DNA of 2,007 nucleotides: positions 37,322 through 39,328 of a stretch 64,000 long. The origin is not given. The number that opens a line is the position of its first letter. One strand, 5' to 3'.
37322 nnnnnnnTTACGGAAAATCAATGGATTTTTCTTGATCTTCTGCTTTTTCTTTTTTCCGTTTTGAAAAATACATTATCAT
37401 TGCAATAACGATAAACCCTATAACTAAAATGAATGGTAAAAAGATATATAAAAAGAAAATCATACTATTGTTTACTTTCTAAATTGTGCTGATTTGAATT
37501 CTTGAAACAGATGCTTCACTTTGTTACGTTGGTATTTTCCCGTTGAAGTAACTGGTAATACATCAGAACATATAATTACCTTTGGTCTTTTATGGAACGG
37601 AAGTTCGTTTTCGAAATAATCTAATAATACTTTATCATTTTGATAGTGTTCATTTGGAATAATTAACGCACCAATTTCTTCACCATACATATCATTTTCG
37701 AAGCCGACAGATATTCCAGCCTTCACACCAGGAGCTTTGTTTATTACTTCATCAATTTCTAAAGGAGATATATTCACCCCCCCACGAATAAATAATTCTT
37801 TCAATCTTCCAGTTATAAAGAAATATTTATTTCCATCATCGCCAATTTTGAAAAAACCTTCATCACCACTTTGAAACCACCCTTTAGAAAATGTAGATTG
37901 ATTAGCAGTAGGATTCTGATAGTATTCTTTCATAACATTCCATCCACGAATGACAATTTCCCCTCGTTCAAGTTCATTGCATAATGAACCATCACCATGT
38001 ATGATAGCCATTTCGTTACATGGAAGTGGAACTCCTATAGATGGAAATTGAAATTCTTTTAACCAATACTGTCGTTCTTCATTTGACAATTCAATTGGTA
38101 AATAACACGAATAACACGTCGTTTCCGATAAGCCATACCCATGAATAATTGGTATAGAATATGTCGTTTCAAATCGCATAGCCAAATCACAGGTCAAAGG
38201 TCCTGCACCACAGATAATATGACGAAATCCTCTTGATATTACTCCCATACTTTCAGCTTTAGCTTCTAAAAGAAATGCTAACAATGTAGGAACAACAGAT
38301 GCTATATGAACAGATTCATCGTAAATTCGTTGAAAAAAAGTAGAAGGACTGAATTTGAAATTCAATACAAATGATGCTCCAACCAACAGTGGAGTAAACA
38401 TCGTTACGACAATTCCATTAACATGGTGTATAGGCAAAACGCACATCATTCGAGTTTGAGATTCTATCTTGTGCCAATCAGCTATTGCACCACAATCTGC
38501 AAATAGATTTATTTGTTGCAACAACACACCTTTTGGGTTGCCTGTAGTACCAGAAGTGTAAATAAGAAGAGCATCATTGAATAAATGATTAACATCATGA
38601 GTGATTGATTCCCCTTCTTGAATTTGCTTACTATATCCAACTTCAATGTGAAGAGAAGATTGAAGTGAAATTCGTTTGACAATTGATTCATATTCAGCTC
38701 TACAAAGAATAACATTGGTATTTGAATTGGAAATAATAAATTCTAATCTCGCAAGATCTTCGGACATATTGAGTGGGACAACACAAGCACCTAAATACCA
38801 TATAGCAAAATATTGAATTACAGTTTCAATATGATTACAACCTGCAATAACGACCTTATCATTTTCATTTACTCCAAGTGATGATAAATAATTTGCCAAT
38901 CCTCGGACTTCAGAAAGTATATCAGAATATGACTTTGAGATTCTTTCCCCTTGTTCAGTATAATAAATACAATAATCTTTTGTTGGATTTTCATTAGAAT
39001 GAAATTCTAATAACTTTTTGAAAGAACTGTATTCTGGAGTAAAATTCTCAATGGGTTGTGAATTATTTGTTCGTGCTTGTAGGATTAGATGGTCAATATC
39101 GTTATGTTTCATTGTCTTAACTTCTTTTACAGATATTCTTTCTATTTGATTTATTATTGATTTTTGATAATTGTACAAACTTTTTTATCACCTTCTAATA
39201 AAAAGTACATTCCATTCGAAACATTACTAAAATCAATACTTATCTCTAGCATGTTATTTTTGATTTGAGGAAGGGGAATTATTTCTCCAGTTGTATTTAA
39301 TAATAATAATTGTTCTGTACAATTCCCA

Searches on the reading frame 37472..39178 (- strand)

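Call 15: search_protein_families(library=pfam, proteins=[window:37472-39178:-], max_evalue=0.0001)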
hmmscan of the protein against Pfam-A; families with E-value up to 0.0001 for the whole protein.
window:37472-39178:- (568 aa): 2 families
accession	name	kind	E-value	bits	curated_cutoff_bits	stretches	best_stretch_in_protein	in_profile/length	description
PF00501.34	AMP-binding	-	9e-67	226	29.9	1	61-420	5-384/384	AMP-binding enzyme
PF13193.12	AMP-binding_C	-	6.8e-06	27.4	24.5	1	474-548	1-76/76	AMP-binding enzyme C-terminal domain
